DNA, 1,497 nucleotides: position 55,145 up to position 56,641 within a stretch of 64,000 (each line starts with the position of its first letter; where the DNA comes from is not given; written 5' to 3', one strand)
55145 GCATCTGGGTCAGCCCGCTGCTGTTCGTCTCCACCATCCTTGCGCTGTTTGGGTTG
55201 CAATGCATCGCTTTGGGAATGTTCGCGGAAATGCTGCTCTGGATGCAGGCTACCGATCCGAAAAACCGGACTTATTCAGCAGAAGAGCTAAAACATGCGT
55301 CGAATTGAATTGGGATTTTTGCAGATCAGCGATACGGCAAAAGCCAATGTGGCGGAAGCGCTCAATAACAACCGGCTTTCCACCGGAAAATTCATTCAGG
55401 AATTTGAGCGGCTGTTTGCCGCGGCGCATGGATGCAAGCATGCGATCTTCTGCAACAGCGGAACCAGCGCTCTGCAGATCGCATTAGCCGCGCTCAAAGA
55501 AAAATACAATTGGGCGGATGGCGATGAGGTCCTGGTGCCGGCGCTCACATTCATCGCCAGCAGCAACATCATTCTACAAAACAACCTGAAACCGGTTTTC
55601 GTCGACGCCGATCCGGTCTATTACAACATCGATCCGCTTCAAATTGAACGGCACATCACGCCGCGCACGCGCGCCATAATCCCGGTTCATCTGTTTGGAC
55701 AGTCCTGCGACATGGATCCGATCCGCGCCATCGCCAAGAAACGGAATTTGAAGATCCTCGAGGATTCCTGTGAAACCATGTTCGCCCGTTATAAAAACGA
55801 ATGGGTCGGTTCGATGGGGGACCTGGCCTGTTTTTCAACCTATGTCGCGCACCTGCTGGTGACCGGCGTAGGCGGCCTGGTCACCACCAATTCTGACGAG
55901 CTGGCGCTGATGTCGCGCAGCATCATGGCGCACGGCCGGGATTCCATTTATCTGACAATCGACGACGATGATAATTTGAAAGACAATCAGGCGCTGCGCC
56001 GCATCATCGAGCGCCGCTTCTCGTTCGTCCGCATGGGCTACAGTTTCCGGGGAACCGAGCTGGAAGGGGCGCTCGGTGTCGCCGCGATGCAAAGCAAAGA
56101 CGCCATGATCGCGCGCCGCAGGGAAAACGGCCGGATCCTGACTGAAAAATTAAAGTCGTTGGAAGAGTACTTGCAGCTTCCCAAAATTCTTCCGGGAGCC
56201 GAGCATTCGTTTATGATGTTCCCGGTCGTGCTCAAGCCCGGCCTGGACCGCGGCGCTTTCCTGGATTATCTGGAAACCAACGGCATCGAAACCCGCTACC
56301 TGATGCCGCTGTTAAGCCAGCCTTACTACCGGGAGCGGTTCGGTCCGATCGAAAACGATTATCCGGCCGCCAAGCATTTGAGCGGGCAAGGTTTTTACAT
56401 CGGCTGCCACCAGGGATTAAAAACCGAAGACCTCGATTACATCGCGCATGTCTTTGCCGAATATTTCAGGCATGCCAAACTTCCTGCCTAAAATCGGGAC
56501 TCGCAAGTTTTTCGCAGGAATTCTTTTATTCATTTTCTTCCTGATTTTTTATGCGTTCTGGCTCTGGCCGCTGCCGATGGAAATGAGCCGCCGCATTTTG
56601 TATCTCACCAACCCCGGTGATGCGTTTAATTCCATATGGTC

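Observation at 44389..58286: Ara4N-like amino-pentose pathway lacking the formyl cycle, apparently feeding GT-C enzymes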

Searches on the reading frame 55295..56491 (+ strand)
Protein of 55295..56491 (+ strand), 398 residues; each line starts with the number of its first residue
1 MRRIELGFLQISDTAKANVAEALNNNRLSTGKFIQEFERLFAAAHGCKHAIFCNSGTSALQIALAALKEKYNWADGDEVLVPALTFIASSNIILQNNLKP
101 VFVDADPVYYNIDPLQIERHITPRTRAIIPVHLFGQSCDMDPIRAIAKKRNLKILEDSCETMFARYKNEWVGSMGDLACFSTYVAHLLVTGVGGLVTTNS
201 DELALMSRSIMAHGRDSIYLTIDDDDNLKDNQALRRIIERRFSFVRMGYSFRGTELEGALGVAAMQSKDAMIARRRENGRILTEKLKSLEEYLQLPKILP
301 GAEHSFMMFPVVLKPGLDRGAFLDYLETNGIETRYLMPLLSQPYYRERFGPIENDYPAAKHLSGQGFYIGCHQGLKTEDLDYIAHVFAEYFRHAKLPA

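Call 4: search_protein_families(library=pfam, proteins=[window:55295-56491:+])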
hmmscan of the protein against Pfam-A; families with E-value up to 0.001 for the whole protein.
window:55295-56491:+ (398 aa): 3 families
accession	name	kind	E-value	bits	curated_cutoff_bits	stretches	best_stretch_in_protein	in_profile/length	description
PF01041.23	DegT_DnrJ_EryC1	-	2.9e-93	313.4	19.8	1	11-386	3-358/360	DegT/DnrJ/EryC1/StrS aminotransferase family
PF01212.27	Beta_elim_lyase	-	2e-06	27.8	27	1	34-290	34-269/288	Beta-eliminating lyase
PF00266.25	Aminotran_5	-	0.00084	18.9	21.5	0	18-162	29-180/371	Aminotransferase class-V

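Call 5: search_protein_families(library=ncbifam, proteins=[window:55295-56491:+], max_evalue=0.01)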
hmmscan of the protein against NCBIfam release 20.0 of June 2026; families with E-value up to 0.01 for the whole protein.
window:55295-56491:+ (398 aa): 16 families
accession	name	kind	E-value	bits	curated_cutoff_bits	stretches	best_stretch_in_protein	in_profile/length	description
NF011936.0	PRK15407.1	equivalog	7.4e-72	242.4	423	1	17-393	50-438/440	lipopolysaccharide biosynthesis protein RfbH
TIGR03588.1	PseC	equivalog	9.8e-66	222.2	423.5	1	10-389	8-378/380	UDP-4-amino-4,6-dideoxy-N-acetyl-beta-L-altrosamine transaminase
TIGR04181.1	NHT_00031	hypoth_equivalog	1.7e-54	185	420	2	10-216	7-226/359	LegC family aminotransferase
NF008687.0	PRK11706.1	equivalog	4e-53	180.5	375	1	11-391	9-374/375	dTDP-4-amino-4,6-dideoxygalactose transaminase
NF008658.2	PRK11658.1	equivalog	5.2e-48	163.6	631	1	11-383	12-369/379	UDP-4-amino-4-deoxy-L-arabinose aminotransferase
TIGR02379.1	ECA_wecE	subfamily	1.3e-46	159.1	434.85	1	17-391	15-375/376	dTDP-4-amino-4,6-dideoxy-D-glucose transaminase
TIGR04427.1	PLP_DesI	equivalog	6.1e-34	117.8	650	1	18-219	37-233/390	dTDP-4-dehydro-6-deoxyglucose aminotransferase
NF005817.0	PRK07683.1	equivalog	1.1e-05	24.3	575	1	49-157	91-200/387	aminotransferase A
NF005816.0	PRK07682.1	equivalog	6.8e-05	21.7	620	1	39-159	81-204/390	aminotransferase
NF004770.0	PRK06108.1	subfamily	0.00015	20.8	422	1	36-129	85-175/396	pyridoxal phosphate-dependent aminotransferase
NF005744.0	PRK07568.1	subfamily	0.00053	18.9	389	1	48-169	89-212/398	pyridoxal phosphate-dependent aminotransferase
NF004769.0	PRK06107.1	equivalog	0.00068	18.5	617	1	58-129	101-171/402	aspartate transaminase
NF005305.0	PRK06836.1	equivalog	0.0015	17.9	376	1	50-129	101-175/396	pyridoxal phosphate-dependent aminotransferase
NF004975.0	PRK06348.1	equivalog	0.0015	17.6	549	1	74-171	111-214/384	pyridoxal phosphate-dependent aminotransferase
NF006095.0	PRK08247.1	equivalog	0.0015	17.4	585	1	44-158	65-174/369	methionine biosynthesis PLP-dependent protein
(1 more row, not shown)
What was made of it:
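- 55295..56491 (+): His-type DegT enzyme: a probable PMP-dependent sugar 3-dehydratase (ColD-like), not an aminotransferase. Best NCBIfam hit is RfbH (call 5).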

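Call 53: search_solved_structures(query=window:55295-56488:+, max_evalue=1e-20, show_alignments=3)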
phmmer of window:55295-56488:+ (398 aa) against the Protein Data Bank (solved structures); distinct sequences matched with E-value up to 1e-20: 54.
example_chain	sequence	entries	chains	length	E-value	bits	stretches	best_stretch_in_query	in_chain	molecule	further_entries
3bn1_A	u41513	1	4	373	1.5e-62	215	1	14-384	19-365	Perosamine synthetase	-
3dr7_A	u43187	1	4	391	1.9e-62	214.7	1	14-384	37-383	Putative perosamine synthetase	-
3dr4_A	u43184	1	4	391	2.5e-62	214.3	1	14-384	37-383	Putative perosamine synthetase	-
3bcx_A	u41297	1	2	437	9.1e-51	176.2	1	20-391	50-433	CDP-6-deoxy-L-threo-D-glycero-4-hexulose-3-dehydrase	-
3bb8_A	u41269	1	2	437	1.5e-49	172.2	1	20-391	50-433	CDP-4-keto-6-deoxy-D-glucose-3-dehydrase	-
7b0m_AAA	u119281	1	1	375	7.3e-46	160.1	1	11-217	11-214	Sugar aminotransferase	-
3uwc_A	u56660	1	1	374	1.2e-43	152.8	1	23-391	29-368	Nucleotide-sugar aminotransferase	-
2gms_A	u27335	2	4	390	1.4e-42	149.3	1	19-386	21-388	Putative pyridoxamine 5-phosphate-dependent dehydrase, Wbdk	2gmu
7b0d_A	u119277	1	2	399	1.5e-42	149.1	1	19-219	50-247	Glutamine--scyllo-inositol transaminase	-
3b8x_A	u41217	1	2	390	1.2e-41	146.2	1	19-386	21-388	Pyridoxamine 5-phosphate-dependent dehydrase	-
2r0t_A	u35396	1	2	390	2.2e-41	145.4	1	19-386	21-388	Pyridoxamine 5-phosphate-dependent dehydrase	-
3frk_A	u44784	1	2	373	3.2e-41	144.8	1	21-222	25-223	QdtB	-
3gr9_A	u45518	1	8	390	5.2e-41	144.1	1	19-386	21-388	ColD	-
7n63_A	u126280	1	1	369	7.1e-41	143.7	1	20-215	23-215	Putative aminotransferase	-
9bgp_A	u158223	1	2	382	7.8e-41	143.5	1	5-215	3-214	aminotransferase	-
9wvy_A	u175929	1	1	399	2.2e-36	128.9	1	19-372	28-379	Putative NDP-4-keto-6-deoxyglucose-3-dehydratase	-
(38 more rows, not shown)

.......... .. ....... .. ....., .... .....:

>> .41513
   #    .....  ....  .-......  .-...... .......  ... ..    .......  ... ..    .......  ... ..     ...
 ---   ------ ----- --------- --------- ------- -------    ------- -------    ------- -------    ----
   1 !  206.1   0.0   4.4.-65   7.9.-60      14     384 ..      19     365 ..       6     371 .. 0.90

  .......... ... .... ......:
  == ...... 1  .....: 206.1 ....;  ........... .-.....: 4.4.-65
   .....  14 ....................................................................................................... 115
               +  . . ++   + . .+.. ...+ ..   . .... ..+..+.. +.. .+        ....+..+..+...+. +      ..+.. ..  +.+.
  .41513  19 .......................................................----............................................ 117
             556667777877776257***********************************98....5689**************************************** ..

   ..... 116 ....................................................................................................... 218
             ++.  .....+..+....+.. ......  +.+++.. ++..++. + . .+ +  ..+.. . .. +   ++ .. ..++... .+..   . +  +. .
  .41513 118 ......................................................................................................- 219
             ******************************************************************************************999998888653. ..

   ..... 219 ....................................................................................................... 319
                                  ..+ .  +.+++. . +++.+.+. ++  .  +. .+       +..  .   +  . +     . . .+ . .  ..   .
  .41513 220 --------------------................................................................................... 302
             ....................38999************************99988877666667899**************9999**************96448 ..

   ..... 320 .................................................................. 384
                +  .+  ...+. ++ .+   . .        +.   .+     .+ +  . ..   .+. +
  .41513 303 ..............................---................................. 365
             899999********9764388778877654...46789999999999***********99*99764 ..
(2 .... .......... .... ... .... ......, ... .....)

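Call 73: search_protein_representatives(protein=window:55295-56488:+)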
Query: 398 residues. Proteins with E-value up to 0.001 (for the whole library): 52446; up to 1e-10: 30227; up to 1e-30: 3900. The best 150 are listed.
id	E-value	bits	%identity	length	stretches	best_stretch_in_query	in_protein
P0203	1.6e-150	517.8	58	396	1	2-391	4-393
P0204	2.0e-148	510.9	59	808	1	3-391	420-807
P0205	1.1e-143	495.3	58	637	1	6-392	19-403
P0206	2.8e-143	494.0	57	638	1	4-394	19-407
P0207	2.3e-135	467.9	55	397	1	2-393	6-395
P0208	1.2e-129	449.1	53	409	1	1-392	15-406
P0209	2.5e-129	448.1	53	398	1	3-392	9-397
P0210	3.8e-129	447.4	57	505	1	42-393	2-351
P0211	9.7e-129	446.1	53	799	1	2-392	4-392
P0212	1.7e-128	445.3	54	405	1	4-394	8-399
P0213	7.8e-127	439.8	53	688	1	2-393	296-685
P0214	4.6e-126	437.3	52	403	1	17-392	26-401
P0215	4.1e-124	430.9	50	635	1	7-393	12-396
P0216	5.6e-124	430.4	53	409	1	4-393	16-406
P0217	2.6e-121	421.7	50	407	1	2-396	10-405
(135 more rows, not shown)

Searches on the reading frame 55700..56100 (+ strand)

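Call 54: search_solved_structures(query=window:55700-56100:+, max_evalue=0.001, show_alignments=5)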
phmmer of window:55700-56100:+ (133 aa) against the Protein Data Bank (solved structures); distinct sequences matched with E-value up to 0.001: 45.
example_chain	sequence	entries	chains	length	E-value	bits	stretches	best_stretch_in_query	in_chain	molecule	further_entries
3bn1_A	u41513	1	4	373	7.5e-19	71.4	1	1-81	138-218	Perosamine synthetase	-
3dr7_A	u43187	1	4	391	8.7e-19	71.3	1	1-81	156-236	Putative perosamine synthetase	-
3dr4_A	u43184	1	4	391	1.2e-18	70.8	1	1-81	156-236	Putative perosamine synthetase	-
7b0m_AAA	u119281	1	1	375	3.3e-14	56.5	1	2-82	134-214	Sugar aminotransferase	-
5k8b_A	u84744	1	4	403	6.8e-14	55.5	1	4-83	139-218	8-amino-3,8-dideoxy-alpha-D-manno-octulosonate transaminase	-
7b0d_A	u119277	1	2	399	8.8e-14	55.1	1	3-84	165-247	Glutamine--scyllo-inositol transaminase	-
7n63_A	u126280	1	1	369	2.7e-13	53.5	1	1-106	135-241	Putative aminotransferase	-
3bcx_A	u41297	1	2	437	3.2e-13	53.3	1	4-131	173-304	CDP-6-deoxy-L-threo-D-glycero-4-hexulose-3-dehydrase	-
2gms_A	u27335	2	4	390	7e-13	52.2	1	5-130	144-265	Putative pyridoxamine 5-phosphate-dependent dehydrase, Wbdk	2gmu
3frk_A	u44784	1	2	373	2.1e-12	50.7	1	1-87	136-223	QdtB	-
9wvy_A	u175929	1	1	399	2.5e-12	50.4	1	2-127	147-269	Putative NDP-4-keto-6-deoxyglucose-3-dehydratase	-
3uwc_A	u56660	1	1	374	3.6e-12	49.9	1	3-80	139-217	Nucleotide-sugar aminotransferase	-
3bb8_A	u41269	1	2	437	5.8e-12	49.2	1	4-131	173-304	CDP-4-keto-6-deoxy-D-glucose-3-dehydrase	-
3b8x_A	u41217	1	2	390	6.6e-12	49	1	5-130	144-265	Pyridoxamine 5-phosphate-dependent dehydrase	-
2r0t_A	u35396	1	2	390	1.2e-11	48.2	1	5-130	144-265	Pyridoxamine 5-phosphate-dependent dehydrase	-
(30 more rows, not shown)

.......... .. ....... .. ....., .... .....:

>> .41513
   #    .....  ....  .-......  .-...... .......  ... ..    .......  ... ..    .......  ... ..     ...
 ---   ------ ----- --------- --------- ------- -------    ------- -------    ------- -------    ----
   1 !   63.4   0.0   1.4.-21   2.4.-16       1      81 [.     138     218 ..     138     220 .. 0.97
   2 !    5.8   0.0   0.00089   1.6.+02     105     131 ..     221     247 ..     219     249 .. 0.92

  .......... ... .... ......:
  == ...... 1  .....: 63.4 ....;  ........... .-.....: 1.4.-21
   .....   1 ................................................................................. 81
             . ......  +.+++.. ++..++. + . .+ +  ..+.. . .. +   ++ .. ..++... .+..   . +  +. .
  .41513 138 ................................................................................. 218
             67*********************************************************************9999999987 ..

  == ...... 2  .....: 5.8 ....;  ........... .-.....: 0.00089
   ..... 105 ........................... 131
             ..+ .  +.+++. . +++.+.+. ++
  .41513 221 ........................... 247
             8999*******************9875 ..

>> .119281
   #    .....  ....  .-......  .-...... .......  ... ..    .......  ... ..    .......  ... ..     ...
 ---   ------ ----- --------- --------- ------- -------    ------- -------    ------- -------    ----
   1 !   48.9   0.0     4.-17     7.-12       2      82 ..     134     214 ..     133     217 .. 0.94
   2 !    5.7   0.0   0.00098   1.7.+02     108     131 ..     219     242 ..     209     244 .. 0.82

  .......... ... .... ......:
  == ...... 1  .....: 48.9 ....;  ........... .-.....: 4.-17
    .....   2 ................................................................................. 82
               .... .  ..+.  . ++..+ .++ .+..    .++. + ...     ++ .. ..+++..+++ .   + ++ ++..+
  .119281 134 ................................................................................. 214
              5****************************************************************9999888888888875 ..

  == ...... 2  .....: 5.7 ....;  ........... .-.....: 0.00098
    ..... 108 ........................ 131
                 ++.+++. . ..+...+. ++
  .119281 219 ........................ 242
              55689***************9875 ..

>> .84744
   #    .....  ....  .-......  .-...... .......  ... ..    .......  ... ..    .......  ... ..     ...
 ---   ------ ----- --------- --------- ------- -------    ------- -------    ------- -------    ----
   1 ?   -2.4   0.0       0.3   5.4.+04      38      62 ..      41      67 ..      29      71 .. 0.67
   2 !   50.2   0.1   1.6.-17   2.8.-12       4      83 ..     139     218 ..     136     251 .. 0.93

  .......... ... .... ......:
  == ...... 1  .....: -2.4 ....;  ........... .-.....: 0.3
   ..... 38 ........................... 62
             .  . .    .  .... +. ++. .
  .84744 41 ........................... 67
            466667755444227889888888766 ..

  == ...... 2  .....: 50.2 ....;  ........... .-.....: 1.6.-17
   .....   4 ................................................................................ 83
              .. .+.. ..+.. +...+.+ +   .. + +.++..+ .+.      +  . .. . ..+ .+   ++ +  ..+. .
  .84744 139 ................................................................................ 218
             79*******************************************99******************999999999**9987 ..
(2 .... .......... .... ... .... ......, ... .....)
